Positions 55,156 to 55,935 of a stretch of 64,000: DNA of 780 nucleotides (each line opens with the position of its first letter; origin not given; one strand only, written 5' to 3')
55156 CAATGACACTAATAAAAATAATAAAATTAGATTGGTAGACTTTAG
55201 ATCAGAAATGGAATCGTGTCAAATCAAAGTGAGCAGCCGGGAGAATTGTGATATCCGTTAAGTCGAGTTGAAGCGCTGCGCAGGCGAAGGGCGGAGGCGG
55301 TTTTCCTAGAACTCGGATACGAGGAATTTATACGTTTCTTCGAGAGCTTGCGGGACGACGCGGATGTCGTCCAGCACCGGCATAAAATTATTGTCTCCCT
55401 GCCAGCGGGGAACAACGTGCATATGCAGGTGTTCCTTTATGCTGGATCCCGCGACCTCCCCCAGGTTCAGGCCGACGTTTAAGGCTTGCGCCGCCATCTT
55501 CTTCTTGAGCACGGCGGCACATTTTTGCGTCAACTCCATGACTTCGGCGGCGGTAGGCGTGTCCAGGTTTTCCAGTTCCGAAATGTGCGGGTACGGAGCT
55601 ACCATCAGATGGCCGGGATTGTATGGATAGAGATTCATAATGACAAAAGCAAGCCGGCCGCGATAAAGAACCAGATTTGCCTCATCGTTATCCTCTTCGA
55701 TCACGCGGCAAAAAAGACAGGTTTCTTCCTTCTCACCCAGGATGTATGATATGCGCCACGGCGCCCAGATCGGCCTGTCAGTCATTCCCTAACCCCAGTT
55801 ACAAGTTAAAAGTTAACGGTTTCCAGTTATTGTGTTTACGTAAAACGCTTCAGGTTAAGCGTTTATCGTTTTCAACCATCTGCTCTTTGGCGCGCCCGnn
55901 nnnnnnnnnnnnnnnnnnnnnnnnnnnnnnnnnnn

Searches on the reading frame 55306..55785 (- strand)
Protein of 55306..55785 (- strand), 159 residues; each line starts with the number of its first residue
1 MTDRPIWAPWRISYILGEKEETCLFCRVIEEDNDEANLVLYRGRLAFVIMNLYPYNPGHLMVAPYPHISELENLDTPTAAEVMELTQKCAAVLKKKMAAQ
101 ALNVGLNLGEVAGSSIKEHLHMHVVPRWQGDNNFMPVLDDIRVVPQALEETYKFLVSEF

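Call 28: search_protein_families(library=pfam, proteins=[window:55306-55785:-], max_evalue=0.001)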
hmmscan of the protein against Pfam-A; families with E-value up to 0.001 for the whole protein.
window:55306-55785:- (159 aa): 3 families
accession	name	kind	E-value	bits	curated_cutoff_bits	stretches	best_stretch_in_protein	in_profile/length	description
PF01230.28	HIT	-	3.4e-17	63.3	21.5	1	38-128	7-96/98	HIT domain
PF11969.13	DcpS_C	-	1.1e-08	35.9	24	1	23-125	2-100/114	Scavenger mRNA decapping enzyme C-term binding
PF04677.20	CwfJ_C_1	-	1.5e-05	25.3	21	1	19-126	10-108/122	Protein similar to CwfJ C-terminus 1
